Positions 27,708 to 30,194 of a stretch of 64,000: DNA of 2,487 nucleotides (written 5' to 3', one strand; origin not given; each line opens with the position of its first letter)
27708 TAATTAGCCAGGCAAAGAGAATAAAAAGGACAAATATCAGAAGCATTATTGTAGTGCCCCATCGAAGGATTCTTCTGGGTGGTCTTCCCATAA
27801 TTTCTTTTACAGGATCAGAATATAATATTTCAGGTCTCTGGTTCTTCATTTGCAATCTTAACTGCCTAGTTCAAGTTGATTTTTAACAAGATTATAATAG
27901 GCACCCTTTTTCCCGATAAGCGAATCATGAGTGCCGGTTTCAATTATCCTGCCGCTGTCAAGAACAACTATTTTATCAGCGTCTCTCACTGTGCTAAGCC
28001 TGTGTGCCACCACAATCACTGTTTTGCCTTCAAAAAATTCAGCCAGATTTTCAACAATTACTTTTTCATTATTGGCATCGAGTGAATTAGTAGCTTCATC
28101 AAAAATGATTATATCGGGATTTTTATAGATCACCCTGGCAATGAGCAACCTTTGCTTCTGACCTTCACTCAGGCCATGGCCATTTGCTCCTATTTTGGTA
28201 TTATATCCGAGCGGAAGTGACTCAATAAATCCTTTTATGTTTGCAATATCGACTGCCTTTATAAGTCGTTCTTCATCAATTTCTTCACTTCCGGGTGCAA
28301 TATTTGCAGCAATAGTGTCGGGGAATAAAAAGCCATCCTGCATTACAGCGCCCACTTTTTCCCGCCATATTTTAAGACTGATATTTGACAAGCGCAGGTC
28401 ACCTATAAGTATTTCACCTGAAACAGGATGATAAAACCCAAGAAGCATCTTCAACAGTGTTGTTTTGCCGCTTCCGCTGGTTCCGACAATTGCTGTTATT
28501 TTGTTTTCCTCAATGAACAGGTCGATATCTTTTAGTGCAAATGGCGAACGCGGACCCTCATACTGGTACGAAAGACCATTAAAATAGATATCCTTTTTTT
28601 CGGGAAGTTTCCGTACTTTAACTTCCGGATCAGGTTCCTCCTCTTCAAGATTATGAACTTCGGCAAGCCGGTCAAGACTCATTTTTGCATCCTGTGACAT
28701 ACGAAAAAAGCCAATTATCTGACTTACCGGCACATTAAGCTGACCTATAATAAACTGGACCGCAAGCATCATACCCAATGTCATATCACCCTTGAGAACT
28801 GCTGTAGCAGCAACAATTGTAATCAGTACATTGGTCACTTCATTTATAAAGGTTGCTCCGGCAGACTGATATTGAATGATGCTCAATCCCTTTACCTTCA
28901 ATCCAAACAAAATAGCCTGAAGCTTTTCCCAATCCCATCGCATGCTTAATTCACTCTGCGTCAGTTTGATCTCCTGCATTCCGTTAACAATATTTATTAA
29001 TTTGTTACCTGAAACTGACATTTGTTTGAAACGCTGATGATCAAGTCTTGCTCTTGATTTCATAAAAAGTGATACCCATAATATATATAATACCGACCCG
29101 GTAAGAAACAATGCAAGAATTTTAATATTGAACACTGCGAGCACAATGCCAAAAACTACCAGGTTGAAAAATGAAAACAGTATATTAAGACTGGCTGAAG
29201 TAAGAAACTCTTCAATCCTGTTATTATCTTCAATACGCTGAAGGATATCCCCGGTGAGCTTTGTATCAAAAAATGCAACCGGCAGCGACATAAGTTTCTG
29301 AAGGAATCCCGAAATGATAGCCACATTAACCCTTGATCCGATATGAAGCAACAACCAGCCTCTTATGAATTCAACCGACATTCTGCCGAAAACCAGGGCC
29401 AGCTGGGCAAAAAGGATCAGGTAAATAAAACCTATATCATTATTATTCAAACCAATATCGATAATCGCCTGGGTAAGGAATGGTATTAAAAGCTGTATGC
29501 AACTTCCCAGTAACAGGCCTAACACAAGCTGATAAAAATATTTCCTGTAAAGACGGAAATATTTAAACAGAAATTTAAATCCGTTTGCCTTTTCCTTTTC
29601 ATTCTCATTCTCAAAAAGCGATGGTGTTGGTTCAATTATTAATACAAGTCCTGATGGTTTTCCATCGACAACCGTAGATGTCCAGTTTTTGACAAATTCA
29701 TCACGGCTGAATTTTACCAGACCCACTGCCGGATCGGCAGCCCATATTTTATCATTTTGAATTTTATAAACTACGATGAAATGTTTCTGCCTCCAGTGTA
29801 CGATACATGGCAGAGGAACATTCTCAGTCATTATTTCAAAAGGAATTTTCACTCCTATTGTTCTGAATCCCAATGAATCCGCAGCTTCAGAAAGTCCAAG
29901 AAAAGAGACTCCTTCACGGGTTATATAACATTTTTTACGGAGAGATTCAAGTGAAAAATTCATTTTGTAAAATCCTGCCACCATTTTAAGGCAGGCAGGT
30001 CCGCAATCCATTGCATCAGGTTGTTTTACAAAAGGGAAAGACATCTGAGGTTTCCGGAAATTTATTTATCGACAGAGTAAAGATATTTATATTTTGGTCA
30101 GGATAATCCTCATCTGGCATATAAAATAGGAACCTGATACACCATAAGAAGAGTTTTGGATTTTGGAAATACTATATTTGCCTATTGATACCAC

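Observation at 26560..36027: GG-leader peptide and its PCAT/HlyD exporter sit next to a sigma factor, an anti-sigma-like TPR protein, a TPR-CHAT protease and a sensorless kinase: candidate peptide-signalling or regulated-proteolysis system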

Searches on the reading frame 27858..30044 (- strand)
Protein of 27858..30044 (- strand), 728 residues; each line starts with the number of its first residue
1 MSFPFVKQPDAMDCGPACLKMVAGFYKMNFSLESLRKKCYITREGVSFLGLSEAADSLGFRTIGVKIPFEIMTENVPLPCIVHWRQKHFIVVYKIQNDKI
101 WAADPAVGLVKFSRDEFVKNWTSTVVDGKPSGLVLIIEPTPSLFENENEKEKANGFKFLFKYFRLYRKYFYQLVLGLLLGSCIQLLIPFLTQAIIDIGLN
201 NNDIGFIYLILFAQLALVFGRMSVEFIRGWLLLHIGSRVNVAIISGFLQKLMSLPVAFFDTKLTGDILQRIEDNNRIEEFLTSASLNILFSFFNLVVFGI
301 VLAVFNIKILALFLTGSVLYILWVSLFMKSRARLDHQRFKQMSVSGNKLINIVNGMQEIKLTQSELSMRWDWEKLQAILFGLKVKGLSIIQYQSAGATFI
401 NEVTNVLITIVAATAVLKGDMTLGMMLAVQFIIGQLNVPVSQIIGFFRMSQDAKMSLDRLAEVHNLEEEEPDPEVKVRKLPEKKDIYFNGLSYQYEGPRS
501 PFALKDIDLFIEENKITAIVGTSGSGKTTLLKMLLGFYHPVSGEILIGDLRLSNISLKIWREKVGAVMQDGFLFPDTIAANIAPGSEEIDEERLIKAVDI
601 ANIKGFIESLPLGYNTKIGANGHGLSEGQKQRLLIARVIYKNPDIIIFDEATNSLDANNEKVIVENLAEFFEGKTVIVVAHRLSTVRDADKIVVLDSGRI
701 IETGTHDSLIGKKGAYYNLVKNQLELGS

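Call 3: search_protein_families(library=pfam, proteins=[window:27858-30044:-], max_evalue=0.01)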
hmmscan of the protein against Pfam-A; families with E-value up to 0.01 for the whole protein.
window:27858-30044:- (728 aa): 11 families
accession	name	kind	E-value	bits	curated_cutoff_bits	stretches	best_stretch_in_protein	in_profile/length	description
PF03412.21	Peptidase_C39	-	7.6e-37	126.6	22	1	3-126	2-126/133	Peptidase C39 family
PF00005.33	ABC_tran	-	5.3e-31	108.5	25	1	504-653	1-137/137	ABC transporter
PF00664.28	ABC_membrane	-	2.7e-28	99.9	28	1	174-439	5-273/274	ABC transporter transmembrane region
PF02463.25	SMC_N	-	4.7e-08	33.2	40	1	625-694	137-210/220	RecF/RecN/SMC N terminal domain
PF13401.12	AAA_22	-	7.2e-05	23.6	27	1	513-671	4-108/130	AAA domain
PF13304.12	AAA_21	-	0.00041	21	27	0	516-534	1-19/304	AAA domain, putative AbiEii toxin, Type IV TA system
PF13476.12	AAA_23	-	0.0017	19.4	27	1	503-534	11-39/201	AAA domain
PF20720.3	nSTAND3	-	0.0017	18.6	27.2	1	510-537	13-40/155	Novel STAND NTPase 3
PF09818.15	ABC_ATPase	-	0.0023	17.5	23.2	0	514-541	79-107/283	P-loop domain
PF24389.1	ORC-CDC6-like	-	0.0053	16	27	1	511-534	29-52/571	ORC-CDC6-like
PF13555.12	AAA_29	-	0.0055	16.9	27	0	511-531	19-39/61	P-loop containing region of AAA domain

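Call 4: search_protein_families(library=ncbifam, proteins=[window:27858-30044:-], max_evalue=0.01)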
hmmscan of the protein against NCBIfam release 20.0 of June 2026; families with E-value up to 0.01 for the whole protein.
window:27858-30044:- (728 aa): 193 families (the best 25 are shown)
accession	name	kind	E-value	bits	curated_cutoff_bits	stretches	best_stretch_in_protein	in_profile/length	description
TIGR03796.1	NHLM_micro_ABC1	equivalog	6e-131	437.9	853.3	1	4-721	3-710/710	NHLP family bacteriocin export ABC transporter peptidase/permease/ATPase subunit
TIGR01193.1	bacteriocin_ABC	subfamily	6.8e-128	428.1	523.85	1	8-721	1-707/708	peptide cleavage/export ABC transporter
TIGR01846.1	type_I_sec_HlyB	subfamily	2.9e-122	409.3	725.55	1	17-724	3-693/694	type I secretion system permease/ATPase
TIGR03375.1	type_I_sec_LssB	subfamily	8.7e-104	348.2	693.1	1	17-711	5-690/696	type I secretion system permease/ATPase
TIGR03797.1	NHLM_micro_ABC2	equivalog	2.3e-92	310.6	709.4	1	157-724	125-686/686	NHLP bacteriocin export ABC transporter permease/ATPase subunit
TIGR02203.1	MsbA_lipidA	equivalog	1.6e-91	307.6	602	1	156-723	2-569/572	lipid A export permease/ATP-binding protein MsbA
TIGR02204.1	MsbA_rel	hypoth_equivalog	9.6e-90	301.9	780.4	1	156-723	6-575/576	ABC transporter, permease/ATP-binding protein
NF045513.1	HepA_fam_ABC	equivalog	9.7e-82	275.3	725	1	209-723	96-609/610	heterocyst formation ABC transporter subunit HepA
NF052233.1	CphA_assoc_ABC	equivalog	3.9e-81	273.5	880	1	148-724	161-744/766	cyanophycin metabolism-associated ABC transporter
NF045998.1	cleave_ABC_plasm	equivalog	2.7e-80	270.5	500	1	7-692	1-670/673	Mbov_0121 family peptidase domain-containing ABC transporter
NF008381.0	PRK11176.1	equivalog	3.1e-77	260.3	867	1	146-724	3-580/582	lipid A ABC transporter ATP-binding protein/permease MsbA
TIGR00958.1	3a01208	subfamily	1.3e-74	251.8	874.6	1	135-720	128-711/711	antigen peptide transporter 2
TIGR02857.1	CydD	equivalog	7.8e-71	239.6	435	1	189-695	25-529/529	thiol reductant ABC exporter subunit CydD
NF010178.0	PRK13657.1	equivalog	5.8e-70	236.3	733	1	161-723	12-570/588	glucan ABC transporter ATP-binding protein/ permease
TIGR01842.1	type_I_sec_PrtD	subfamily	1.5e-68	231.7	510.15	1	183-710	21-541/544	type I secretion system permease/ATPase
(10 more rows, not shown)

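Call 76: search_protein_families(library=padloc, proteins=[window:27858-30044:-], max_evalue=0.001)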
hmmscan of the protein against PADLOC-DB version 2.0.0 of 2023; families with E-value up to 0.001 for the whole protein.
window:27858-30044:- (728 aa): 10 families
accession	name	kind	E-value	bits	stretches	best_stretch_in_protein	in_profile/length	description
PDLC04135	mad3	-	1.1e-30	105.5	2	613-707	252-354/374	mads_3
PDLC04140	mad8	-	3.3e-09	34.7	1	504-687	17-238/314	mads_8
PDLC04164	AriA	-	2.9e-07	28.3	0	624-685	171-235/253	-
PDLC02914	ATPase-Toprim_I-B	-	4.8e-07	27.3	0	507-535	18-46/443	-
PDLC04893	PDC-S06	-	2.3e-05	21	1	645-686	647-688/862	-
PDLC01148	RecD_like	-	3.2e-05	20.4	0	511-535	325-349/719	RecD/Tra ATPase fused to N-terminal HHH domain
PDLC00290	PtuA1|PtuA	-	0.00059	17.3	0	507-534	17-43/414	AAA ATPase domain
PDLC02980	AriA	-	0.00062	17.8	0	516-537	1-22/304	-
PDLC02979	AriA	-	0.0009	17.1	0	504-537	14-46/373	-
PDLC04734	PDC-M62A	-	0.00093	16.3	0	510-535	56-81/597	-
